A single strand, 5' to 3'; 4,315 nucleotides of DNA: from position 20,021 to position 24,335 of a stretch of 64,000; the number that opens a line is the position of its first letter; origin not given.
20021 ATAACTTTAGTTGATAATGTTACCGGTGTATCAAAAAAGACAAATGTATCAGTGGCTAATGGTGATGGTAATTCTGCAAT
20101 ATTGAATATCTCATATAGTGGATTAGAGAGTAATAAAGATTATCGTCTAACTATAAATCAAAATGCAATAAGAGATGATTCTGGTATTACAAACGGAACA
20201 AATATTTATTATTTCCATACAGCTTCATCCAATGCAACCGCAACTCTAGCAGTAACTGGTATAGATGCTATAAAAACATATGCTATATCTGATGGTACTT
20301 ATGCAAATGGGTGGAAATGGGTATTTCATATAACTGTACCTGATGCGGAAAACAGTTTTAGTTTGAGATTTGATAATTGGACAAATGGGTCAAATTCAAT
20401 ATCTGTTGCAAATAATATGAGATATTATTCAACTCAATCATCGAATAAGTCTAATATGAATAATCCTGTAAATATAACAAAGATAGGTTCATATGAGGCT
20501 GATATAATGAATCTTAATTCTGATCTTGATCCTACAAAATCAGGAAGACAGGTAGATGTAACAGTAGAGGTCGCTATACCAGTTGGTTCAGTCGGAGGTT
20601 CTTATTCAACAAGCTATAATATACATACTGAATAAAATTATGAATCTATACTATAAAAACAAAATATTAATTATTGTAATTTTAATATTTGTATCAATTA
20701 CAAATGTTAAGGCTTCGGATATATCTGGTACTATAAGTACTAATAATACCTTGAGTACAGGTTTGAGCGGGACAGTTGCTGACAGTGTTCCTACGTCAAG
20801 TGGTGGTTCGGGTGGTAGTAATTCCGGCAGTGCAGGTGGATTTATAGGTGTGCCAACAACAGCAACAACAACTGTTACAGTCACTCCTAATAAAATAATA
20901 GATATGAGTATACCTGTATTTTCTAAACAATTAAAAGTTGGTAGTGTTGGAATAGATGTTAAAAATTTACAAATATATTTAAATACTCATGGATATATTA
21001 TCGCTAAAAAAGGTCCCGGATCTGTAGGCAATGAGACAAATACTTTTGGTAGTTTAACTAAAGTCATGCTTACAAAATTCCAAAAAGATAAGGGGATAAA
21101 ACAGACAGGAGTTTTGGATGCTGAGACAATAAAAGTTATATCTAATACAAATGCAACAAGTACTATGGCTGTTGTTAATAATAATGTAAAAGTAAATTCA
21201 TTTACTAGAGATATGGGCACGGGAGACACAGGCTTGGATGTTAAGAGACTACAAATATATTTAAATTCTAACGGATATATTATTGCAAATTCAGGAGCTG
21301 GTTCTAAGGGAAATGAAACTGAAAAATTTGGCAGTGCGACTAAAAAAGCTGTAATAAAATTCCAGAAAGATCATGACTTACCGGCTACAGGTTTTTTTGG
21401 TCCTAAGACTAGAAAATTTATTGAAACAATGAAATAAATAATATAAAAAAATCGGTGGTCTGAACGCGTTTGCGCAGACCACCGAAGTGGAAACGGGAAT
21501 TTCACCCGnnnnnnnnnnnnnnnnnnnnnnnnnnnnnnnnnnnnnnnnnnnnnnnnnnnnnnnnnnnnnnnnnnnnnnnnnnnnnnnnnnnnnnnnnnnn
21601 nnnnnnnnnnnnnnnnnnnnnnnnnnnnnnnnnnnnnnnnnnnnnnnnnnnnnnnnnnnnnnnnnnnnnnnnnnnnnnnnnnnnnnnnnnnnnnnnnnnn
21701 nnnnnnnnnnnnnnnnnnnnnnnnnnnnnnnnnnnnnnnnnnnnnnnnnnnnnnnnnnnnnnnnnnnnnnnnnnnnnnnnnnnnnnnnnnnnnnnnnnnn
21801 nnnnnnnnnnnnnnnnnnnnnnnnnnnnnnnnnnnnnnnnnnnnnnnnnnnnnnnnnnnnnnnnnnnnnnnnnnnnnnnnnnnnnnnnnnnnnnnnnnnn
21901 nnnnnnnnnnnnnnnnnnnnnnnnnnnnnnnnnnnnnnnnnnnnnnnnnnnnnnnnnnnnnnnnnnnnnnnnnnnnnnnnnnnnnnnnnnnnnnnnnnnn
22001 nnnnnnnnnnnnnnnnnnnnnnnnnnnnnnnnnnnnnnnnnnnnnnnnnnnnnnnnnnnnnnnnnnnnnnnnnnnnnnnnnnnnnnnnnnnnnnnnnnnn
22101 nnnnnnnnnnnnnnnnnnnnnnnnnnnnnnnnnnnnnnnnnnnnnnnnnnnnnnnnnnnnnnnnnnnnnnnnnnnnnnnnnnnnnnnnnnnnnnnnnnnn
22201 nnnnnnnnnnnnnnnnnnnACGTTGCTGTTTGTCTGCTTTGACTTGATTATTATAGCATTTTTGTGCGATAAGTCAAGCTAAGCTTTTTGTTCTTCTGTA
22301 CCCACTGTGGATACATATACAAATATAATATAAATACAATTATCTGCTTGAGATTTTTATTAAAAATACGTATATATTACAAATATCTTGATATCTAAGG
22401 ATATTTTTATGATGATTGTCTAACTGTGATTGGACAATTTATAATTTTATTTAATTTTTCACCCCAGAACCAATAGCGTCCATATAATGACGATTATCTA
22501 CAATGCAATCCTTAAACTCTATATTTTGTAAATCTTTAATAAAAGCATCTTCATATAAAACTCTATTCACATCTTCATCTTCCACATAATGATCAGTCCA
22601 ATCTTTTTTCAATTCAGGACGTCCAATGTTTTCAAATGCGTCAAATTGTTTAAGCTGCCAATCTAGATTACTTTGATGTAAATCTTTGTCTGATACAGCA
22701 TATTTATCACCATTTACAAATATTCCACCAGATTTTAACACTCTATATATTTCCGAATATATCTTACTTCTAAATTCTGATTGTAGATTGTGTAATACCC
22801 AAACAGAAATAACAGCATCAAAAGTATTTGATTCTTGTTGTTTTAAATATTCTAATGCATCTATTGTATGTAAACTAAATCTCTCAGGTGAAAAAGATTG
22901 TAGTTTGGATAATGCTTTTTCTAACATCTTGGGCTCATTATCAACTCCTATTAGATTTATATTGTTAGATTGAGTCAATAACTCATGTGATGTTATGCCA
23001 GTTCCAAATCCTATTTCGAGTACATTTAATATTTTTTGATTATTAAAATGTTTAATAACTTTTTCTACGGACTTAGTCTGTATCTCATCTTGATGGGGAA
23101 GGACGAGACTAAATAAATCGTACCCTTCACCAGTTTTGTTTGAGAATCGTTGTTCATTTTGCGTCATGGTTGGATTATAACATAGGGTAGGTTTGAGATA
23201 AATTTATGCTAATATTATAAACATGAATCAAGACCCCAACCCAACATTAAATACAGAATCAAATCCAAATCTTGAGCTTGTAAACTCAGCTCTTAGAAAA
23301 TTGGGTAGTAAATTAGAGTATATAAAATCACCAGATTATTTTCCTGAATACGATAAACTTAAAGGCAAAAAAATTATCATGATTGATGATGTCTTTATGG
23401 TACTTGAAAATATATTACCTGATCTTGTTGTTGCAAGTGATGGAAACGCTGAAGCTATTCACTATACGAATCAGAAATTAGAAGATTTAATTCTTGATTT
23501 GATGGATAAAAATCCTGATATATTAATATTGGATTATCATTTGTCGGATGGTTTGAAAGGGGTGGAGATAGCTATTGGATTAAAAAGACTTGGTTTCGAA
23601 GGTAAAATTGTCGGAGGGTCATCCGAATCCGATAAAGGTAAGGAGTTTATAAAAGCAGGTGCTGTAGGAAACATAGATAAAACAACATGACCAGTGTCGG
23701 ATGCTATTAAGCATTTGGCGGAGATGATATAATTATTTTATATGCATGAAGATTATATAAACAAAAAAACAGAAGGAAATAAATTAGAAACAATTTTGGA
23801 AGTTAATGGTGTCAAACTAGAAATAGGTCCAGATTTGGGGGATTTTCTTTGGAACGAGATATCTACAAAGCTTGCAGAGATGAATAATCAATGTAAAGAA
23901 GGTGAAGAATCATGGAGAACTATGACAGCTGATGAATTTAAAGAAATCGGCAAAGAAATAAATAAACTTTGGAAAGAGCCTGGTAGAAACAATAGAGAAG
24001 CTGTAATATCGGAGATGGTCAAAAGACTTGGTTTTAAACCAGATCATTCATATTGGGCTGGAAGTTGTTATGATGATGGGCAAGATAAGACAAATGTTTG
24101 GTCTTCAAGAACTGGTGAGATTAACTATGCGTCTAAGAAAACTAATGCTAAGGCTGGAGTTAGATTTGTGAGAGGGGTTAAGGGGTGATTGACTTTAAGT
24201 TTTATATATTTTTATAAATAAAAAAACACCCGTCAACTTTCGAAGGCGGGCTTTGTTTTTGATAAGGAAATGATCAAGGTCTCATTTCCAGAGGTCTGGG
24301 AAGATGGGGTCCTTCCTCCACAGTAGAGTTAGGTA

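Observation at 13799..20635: Giant (2278-aa) surface enzyme built from a tandem duplication of a five-domain supermodule with two GH43-like catalytic domains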

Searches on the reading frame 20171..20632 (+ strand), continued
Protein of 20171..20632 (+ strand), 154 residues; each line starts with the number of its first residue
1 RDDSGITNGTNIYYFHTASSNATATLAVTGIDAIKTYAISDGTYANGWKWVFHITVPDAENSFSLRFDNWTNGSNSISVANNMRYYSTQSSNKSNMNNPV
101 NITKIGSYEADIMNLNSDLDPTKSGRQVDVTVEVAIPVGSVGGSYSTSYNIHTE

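Call 95: find_encoding_contigs(protein=P0245, flank=3000, max_places=1)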
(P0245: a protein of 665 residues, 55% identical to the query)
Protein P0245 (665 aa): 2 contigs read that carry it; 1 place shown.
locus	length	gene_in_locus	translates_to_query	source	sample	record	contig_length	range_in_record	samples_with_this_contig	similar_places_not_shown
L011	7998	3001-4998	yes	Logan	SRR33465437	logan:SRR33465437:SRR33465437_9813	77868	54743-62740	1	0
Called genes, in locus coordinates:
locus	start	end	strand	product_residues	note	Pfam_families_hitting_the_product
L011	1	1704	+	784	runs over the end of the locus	PF00059:Lectin_C, PF13205:Big_5, PF16656:Pur_ac_phosph_N (weak), PF01471:PG_binding_1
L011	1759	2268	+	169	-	PF09990:DUF2231 (weak)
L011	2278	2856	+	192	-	-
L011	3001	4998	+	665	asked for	PF16403:Bact_surface_Ig-like, PF02494:HYR (weak), PF16403:Bact_surface_Ig-like, PF18657:YDG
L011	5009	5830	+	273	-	PF13290:CHB_HEX_C_1, PF13287:Fn3_assoc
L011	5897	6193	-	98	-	-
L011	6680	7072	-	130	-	-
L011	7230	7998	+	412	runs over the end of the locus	PF00587:tRNA-synt_2b, PF03129:HGTP_anticodon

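Call 104: fold_search(model_id=the predicted structure, library=viral)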
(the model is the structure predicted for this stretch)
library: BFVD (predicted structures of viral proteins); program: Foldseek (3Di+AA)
matches with E <= 10: 814; with E <= 0.001: 0
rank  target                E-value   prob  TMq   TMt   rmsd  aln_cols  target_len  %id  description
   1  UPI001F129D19         1.6e-02  0.89  0.38  0.12  10.6       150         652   10  (no name look-up for this kind of identifier)
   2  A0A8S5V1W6            1.7e-02  0.90  0.37  0.36   8.8       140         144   12  Uncharacterized protein [Myoviridae sp. ctJ2i1]
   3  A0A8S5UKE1            2.3e-02  0.93  0.44  0.25   7.8       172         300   13  Uncharacterized protein [Inoviridae sp. ct4fI15]
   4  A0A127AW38            2.9e-02  0.92  0.43  0.39   7.0       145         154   12  Uncharacterized protein [Bacillus phage SP-15]
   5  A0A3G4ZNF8            3.0e-02  0.96  0.43  0.08   5.4       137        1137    9  DUF7932 domain-containing protein [Terrestrivirus sp.]
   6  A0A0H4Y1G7            3.8e-02  0.23  0.22  0.20  15.4       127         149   15  Uncharacterized protein [Salmon gill poxvirus]
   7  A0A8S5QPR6            5.2e-02  0.80  0.36  0.23   7.7       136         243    7  Uncharacterized protein [Siphoviridae sp. ctB9E3]
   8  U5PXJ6                5.5e-02  0.30  0.26  0.07  10.7       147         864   10  Tailspike protein [Bacillus phage Staley]
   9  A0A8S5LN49            6.8e-02  0.90  0.44  0.32   6.1       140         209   15  Uncharacterized protein [Siphoviridae sp. ctsf32]
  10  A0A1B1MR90            7.6e-02  0.90  0.41  0.34   7.4       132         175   10  Uncharacterized protein [Pteropox virus]
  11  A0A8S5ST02            8.5e-02  0.91  0.44  0.44   6.1       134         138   19  Uncharacterized protein [Myoviridae sp. ct2Qy24]
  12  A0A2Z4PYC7            8.5e-02  0.63  0.40  0.20   9.9       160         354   16  (no name in the UniProt tables at hand)
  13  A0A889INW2            8.9e-02  0.57  0.36  0.30   9.6       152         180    9  Uncharacterized protein [Evros sobemo-like virus]
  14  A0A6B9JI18            8.9e-02  0.20  0.22  0.06   9.5       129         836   10  Tail fiber protein [Vibrio phage vB_VchM_Kuja]
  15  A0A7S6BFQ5            1.0e-01  0.87  0.42  0.19   5.2       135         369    9  Uncharacterized protein [Arthrobacter phage Jinkies]
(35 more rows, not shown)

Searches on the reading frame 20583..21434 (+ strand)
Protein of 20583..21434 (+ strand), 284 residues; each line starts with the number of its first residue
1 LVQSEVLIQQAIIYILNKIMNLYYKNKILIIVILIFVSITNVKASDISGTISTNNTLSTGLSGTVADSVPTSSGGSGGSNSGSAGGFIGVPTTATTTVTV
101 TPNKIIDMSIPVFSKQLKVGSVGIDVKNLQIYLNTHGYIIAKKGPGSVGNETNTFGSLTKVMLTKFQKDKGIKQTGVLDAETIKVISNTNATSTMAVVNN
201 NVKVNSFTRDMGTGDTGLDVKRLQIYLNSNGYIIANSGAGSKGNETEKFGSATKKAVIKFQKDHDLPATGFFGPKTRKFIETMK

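Call 16: search_protein_families(library=pfam, proteins=[window:20583-21434:+], max_evalue=0.001)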
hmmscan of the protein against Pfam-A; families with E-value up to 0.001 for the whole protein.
window:20583-21434:+ (284 aa): 1 family
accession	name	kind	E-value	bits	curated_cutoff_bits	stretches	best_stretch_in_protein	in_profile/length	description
PF01471.23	PG_binding_1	-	7.8e-29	100.1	23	2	217-279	2-56/57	Putative peptidoglycan binding domain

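Call 35: search_protein_families(library=pfam, proteins=[window:20640-21434:+], max_evalue=1)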
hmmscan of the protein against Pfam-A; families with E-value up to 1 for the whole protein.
window:20640-21434:+ (265 aa): 1 family
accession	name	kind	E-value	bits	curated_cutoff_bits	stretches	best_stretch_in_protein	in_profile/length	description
PF01471.23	PG_binding_1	-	6.3e-29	100.4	23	2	198-260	2-56/57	Putative peptidoglycan binding domain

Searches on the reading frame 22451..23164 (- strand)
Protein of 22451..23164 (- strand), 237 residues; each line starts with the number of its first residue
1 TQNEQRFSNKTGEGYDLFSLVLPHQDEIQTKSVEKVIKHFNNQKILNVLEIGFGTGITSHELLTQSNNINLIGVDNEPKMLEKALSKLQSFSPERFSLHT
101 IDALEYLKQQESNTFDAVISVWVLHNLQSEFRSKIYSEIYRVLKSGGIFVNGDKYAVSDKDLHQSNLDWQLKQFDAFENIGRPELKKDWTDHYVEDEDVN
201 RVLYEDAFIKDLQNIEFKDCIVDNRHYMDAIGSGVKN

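Call 16: search_protein_families(library=pfam, proteins=[window:22451-23164:-], max_evalue=0.001)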
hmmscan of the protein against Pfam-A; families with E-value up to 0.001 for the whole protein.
window:22451-23164:- (237 aa): 15 families
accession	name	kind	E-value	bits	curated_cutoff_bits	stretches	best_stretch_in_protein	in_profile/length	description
PF13649.12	Methyltransf_25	-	4.7e-18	66.1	27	1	48-147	1-97/97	Methyltransferase domain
PF08241.18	Methyltransf_11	-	2.2e-16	60.7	21.2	1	49-150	1-94/95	Methyltransferase domain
PF13847.12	Methyltransf_31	-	3.3e-16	59.7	27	1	46-155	5-113/145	Methyltransferase domain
PF08242.18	Methyltransf_12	-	9.6e-15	55.6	30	1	49-149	1-98/98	Methyltransferase domain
PF01209.24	Ubie_methyltran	-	3.3e-08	33.6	20.1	1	13-150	18-150/233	ubiE/COQ5 methyltransferase family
PF01564.23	Spermine_synth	-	4.1e-08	33.4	22.9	1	44-161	18-140/186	Spermine/spermidine synthase domain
PF02390.23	Methyltransf_4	-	3e-06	27.2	24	1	48-109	5-66/173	Putative methyltransferase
PF01795.25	Methyltransf_5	-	2.2e-05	24.5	27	1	33-117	9-95/309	MraW methylase family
PF01739.24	CheR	-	2.9e-05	24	27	0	103-163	124-185/195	CheR methyltransferase, SAM binding domain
PF00891.24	Methyltransf_2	-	3.5e-05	23.7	22.3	1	26-148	44-161/210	O-methyltransferase domain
PF02353.26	CMAS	-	0.00011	22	27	1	26-167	44-180/273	Mycolic acid cyclopropane synthetase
PF00398.26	RrnaAD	-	0.00017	21.2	24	1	29-76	15-62/263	Ribosomal RNA adenine dimethylase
PF13489.12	Methyltransf_23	-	0.00022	21.4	27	1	43-170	21-133/164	Methyltransferase domain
PF05175.20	MTS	-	0.00048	20.2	23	1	37-147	24-134/170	Methyltransferase small domain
PF20922.3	Anamorsin_N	-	0.00078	19.6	27.1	0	76-150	12-86/163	Anamorsin, N-terminal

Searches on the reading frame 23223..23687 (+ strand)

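Call 16: search_protein_families(library=pfam, proteins=[window:23223-23687:+], max_evalue=0.001)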
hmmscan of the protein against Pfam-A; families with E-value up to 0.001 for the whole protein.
window:23223-23687:+ (155 aa): 1 family
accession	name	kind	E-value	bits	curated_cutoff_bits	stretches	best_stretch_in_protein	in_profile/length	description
PF00072.30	Response_reg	-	0.00028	21.4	30.2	1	82-154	27-100/111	Response regulator receiver domain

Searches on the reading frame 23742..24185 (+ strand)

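Call 16: search_protein_families(library=pfam, proteins=[window:23742-24185:+], max_evalue=0.001)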
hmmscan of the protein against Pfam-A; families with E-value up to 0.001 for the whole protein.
window:23742-24185:+ (148 aa): 1 family
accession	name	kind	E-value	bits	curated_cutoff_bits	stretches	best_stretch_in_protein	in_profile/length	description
PF07603.17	Lcl_C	-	0.00036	21.3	34.9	1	36-144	23-117/117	Lcl C-terminal domain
